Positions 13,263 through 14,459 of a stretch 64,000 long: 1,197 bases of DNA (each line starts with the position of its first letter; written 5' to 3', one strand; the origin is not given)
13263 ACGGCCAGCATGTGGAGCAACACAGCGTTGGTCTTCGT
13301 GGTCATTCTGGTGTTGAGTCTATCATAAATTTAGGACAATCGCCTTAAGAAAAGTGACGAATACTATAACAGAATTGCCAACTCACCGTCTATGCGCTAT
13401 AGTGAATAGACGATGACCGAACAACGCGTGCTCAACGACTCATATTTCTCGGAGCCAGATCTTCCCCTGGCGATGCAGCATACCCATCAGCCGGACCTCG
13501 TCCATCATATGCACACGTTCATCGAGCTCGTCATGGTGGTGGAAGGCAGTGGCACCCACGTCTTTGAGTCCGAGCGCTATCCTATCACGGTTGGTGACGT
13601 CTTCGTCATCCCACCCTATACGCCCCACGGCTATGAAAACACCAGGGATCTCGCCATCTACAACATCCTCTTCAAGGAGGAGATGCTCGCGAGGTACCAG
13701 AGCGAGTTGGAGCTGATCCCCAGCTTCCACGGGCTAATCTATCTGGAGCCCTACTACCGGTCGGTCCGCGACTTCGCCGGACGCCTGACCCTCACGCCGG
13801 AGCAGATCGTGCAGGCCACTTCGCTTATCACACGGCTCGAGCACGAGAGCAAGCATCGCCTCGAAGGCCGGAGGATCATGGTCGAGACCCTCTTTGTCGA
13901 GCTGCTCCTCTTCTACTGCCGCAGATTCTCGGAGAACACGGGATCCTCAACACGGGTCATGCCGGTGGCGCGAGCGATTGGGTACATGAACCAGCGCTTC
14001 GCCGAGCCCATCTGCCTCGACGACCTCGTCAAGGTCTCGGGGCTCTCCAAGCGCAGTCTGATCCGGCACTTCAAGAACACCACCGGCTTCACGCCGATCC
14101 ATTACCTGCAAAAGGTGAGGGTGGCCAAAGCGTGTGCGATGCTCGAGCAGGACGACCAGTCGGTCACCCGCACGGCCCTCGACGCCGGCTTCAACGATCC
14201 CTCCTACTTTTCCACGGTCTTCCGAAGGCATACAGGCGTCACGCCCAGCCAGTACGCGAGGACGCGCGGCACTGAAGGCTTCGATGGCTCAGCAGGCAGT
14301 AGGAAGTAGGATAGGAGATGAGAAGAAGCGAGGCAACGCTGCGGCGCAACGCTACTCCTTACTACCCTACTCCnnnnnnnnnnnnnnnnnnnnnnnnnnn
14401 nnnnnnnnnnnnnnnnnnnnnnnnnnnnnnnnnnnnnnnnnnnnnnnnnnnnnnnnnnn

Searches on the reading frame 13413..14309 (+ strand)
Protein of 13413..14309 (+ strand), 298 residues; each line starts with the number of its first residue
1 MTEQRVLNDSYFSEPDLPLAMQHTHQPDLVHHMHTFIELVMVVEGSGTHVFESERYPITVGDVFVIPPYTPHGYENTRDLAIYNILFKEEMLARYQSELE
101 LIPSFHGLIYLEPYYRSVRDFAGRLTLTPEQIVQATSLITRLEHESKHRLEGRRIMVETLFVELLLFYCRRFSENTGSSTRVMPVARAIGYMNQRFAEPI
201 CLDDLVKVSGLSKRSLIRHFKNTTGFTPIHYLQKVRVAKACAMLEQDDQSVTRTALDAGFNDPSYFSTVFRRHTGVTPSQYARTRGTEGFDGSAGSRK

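Call 45: search_protein_families(library=pfam, proteins=[window:13413-14309:+], max_evalue=0.01)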
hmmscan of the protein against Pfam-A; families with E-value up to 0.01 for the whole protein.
window:13413-14309:+ (298 aa): 5 families
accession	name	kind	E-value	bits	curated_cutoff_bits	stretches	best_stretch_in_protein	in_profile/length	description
PF12833.13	HTH_18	-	3e-25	88.7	33.6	1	207-283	3-79/80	Helix-turn-helix domain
PF00165.29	HTH_AraC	-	2e-16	60.1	26.6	1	244-281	1-40/42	Bacterial regulatory helix-turn-helix proteins, AraC family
PF02311.25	AraC_binding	-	9.9e-14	51.7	21.1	1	23-115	10-99/135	AraC-like ligand binding domain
PF07883.17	Cupin_2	-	1.4e-09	37.9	27.2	1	31-79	13-61/70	Cupin domain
PF00190.28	Cupin_1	-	0.0022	18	22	1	39-79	67-106/151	Cupin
